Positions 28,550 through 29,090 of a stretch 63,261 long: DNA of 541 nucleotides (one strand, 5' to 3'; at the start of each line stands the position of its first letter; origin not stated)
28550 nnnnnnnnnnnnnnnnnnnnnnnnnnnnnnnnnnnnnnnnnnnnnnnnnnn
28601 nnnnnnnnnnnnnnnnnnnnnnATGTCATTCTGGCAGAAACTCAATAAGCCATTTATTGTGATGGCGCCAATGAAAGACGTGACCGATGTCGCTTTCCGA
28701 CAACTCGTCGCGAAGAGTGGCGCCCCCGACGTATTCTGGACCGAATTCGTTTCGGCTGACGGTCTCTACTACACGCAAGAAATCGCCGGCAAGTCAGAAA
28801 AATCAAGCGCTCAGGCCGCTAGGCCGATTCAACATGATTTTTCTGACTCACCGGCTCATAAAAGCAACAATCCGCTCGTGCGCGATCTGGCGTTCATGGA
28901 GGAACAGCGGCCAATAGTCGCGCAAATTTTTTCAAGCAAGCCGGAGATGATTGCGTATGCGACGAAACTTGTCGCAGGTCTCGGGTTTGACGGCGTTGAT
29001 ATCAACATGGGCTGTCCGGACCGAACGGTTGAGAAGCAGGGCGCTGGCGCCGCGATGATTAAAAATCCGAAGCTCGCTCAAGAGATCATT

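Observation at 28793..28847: Copy 2 of the conserved-loop hairpin element, in frame inside tRNA-dihydrouridine synthase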

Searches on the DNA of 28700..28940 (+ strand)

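Call 20: search_rna_families(source=window, start=28700, end=28940, threshold=evalue, max_evalue=10, show_alignments=3)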
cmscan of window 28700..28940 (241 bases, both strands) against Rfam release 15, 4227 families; matches with E-value up to 10: 1.
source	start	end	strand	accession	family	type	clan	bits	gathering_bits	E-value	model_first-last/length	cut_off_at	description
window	28752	28848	+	RF01509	Afu_300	Gene; snRNA; snoRNA; CD-box;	-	15.3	40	1.1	1-91/91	no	A. fumigatus snoRNA Afu_300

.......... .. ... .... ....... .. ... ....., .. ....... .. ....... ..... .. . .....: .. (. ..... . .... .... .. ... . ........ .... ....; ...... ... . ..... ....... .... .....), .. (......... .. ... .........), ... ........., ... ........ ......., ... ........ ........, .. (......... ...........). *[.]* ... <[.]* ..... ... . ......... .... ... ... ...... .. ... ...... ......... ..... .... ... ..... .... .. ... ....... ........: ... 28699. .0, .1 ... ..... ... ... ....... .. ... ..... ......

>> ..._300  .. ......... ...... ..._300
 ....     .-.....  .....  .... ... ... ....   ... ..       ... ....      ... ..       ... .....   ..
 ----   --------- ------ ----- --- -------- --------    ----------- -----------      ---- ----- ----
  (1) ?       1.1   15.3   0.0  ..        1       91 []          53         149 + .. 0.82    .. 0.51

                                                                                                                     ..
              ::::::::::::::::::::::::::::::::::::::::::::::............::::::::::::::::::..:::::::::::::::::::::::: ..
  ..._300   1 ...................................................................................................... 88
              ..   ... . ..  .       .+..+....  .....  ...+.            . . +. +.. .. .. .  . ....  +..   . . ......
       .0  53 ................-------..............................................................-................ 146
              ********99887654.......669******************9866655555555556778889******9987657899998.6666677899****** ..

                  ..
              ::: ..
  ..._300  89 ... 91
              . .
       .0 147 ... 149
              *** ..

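Call 30: build_rna_model(alignment_id=A1, structure=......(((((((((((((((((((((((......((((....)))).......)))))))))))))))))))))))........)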
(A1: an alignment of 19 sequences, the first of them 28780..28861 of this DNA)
Model R1 built from alignment A1 (19 sequences, 85 columns); structure: as given.
model positions 82; base pairs 27; branch points 0; effective number of sequences 2.21; information 0.691 bits per position. Calibrated on 0.2 Mb of random sequence (short: E-values are rough).
structure used (alignment columns):
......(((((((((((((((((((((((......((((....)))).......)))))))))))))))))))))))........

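Call 31: search_with_rna_model(model_id=R1, sources=[window, L001, L002, L003, L004, L005, L006, L007, L008, L009, L010, L013, L015, L018, L019, L021, L022, L023], max_evalue=10, show_alignments=0)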
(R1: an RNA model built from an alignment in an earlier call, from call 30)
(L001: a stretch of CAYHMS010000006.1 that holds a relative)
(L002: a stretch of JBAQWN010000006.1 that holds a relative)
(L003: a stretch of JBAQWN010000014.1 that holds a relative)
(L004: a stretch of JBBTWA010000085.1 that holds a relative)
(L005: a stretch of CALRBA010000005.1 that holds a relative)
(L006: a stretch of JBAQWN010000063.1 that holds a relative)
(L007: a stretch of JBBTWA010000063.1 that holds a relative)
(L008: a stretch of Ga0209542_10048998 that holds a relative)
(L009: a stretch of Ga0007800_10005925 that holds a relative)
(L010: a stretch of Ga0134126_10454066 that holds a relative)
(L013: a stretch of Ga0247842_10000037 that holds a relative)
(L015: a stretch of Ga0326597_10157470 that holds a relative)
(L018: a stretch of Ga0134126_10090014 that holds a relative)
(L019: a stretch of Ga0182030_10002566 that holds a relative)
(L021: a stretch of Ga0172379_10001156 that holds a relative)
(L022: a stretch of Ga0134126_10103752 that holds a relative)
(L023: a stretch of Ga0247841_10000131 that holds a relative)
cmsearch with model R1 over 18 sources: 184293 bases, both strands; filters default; matches with E-value up to 10: 35.
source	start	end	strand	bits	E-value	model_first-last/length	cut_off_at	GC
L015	1338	1419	-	99.4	1.7e-25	1-82/82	no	0.52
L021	3965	4046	-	97.3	7.3e-25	1-82/82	no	0.46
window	9954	10035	+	96.5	1.2e-24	1-82/82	no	0.56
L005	7550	7631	+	96.5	1.2e-24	1-82/82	no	0.57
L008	3938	4019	+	95.6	2.3e-24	1-82/82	no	0.5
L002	943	1024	-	94.9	3.6e-24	1-82/82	no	0.51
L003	2759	2840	+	94.4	5e-24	1-82/82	no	0.44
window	28780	28861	+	92.7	1.5e-23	1-82/82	no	0.49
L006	6023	6104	+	91.9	2.5e-23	1-82/82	no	0.49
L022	596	677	+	90.8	5.4e-23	1-82/82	no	0.51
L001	6347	6428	-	88.1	3.1e-22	1-82/82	no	0.55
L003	3956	4037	+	86.9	6.9e-22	1-82/82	no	0.46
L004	4135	4216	+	86.8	7.6e-22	1-82/82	no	0.56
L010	182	263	-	82.8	1e-20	1-82/82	no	0.44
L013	6309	6389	+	81.1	3.2e-20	1-82/82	no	0.51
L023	9416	9494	+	78.3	2.1e-19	1-82/82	no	0.54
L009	173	252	+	75.2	1.6e-18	1-82/82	no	0.52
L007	4241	4322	-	73.5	4.8e-18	1-82/82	no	0.56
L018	2628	2709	+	69.7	6.2e-17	1-82/82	no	0.65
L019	1524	1607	-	63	5.1e-15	1-82/82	no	0.67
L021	3966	4047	+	36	3e-07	1-82/82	no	0.46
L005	7549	7630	-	35.7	3.6e-07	1-82/82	no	0.57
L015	1339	1420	+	35.4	4.4e-07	1-82/82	no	0.52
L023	9800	9883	+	33.2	1.9e-06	1-82/82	no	0.57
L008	3937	4018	-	32.3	3.4e-06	1-82/82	no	0.5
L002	944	1025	+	32.1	4e-06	1-82/82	no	0.51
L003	2758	2839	-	30.2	1.4e-05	1-82/82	no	0.44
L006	6022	6103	-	30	1.5e-05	1-82/82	no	0.49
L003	3955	4036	-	26.9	0.00012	1-82/82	no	0.46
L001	6348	6429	+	26.5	0.00016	1-82/82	no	0.55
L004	2841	2898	+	26.1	0.00021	1-82/82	no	0.31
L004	2839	2898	-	25.4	0.00033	1-82/82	no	0.3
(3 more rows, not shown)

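Call 92: search_with_rna_model(model_id=R1, sources=[L024, L025, L026, L027, L028, L029, L030, L031, L032, L033, L034, L035], max_evalue=1)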
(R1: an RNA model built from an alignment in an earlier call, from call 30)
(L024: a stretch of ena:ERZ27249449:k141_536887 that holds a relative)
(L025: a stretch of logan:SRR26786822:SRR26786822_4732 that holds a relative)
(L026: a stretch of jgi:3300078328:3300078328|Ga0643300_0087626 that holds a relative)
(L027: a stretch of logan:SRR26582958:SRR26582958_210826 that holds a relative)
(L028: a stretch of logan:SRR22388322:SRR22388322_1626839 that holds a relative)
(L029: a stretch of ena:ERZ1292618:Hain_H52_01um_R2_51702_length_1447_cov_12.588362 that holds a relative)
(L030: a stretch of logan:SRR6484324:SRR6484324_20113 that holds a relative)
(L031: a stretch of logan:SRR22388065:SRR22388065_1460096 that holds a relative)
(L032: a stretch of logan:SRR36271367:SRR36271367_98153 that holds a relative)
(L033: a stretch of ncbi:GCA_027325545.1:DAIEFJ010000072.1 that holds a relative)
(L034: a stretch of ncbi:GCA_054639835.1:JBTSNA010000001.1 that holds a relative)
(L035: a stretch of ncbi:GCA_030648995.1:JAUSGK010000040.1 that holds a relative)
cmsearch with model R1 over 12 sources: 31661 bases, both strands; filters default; matches with E-value up to 1: 15.
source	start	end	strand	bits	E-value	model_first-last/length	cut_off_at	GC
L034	770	851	+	88.8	3.5e-23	1-82/82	no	0.51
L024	1655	1736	+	87.3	9.5e-23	1-82/82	no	0.48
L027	1649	1730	+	86.2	2e-22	1-82/82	no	0.59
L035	746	827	+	80.5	8.3e-21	1-82/82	no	0.59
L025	1658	1739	+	79.5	1.6e-20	1-82/82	no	0.54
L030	1661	1742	+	77.5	6e-20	1-82/82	no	0.52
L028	1405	1486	+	67.9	3.5e-17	1-82/82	no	0.62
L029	491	572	+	63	8.9e-16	1-82/82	no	0.67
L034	769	850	-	35.8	5.8e-08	1-82/82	no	0.51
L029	1334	1417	+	33.9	2.1e-07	1-82/82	no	0.7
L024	2498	2581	+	33.1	3.4e-07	1-82/82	no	0.64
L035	745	826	-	32.7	4.5e-07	1-82/82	no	0.59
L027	1648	1729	-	26.8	2.3e-05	1-82/82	no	0.59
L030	1660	1741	-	26.6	2.5e-05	1-82/82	no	0.52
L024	1654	1735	-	23.8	0.00016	1-82/82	no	0.48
